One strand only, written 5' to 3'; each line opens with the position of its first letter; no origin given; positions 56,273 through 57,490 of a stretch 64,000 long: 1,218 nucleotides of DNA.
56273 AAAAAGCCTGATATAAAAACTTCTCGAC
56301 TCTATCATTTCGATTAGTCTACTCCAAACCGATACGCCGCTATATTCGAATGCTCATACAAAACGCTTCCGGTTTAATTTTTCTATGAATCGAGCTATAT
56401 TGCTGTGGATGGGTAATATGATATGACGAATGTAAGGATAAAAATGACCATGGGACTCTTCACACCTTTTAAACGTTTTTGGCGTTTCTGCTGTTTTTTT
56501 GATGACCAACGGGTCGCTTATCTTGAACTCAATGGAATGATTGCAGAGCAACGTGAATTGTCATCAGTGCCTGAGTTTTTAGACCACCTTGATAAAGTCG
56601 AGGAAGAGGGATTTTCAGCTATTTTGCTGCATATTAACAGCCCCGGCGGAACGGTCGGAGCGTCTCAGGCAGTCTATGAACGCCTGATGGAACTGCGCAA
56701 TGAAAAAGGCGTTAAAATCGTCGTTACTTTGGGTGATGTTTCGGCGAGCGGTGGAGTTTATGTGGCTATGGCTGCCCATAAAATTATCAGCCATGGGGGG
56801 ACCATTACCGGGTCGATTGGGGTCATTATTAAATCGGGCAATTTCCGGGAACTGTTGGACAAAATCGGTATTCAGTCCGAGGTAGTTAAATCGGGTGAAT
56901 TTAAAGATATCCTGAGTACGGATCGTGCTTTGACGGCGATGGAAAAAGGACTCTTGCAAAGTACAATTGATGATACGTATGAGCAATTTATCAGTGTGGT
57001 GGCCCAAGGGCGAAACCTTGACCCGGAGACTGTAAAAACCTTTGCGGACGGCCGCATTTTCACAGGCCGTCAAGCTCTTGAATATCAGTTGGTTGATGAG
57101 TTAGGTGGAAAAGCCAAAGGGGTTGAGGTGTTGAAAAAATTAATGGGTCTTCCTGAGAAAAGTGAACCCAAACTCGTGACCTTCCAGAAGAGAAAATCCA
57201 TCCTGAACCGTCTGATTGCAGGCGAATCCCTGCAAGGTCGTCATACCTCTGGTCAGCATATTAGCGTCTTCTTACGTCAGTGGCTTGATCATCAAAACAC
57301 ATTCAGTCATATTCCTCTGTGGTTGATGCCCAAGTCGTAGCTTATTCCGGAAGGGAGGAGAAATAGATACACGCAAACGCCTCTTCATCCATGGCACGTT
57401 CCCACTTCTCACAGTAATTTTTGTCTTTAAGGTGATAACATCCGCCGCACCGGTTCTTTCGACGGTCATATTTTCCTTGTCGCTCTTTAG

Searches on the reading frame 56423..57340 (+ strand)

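Call 79: search_protein_families(library=pfam, proteins=[window:56423-57340:+], max_evalue=0.001)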
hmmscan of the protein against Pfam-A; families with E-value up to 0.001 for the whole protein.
window:56423-57340:+ (305 aa): 3 families
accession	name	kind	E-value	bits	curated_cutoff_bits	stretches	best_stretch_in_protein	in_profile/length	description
PF01343.23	Peptidase_S49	-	2.2e-47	161.3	24.9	1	93-242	3-152/154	Peptidase family S49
PF25145.1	NfeD1b_N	-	1.6e-08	34.8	40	1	52-141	18-104/189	NfeD1b, N-terminal domain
PF00574.28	CLP_protease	-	2e-06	28.3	20.2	1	64-120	46-98/182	Clp protease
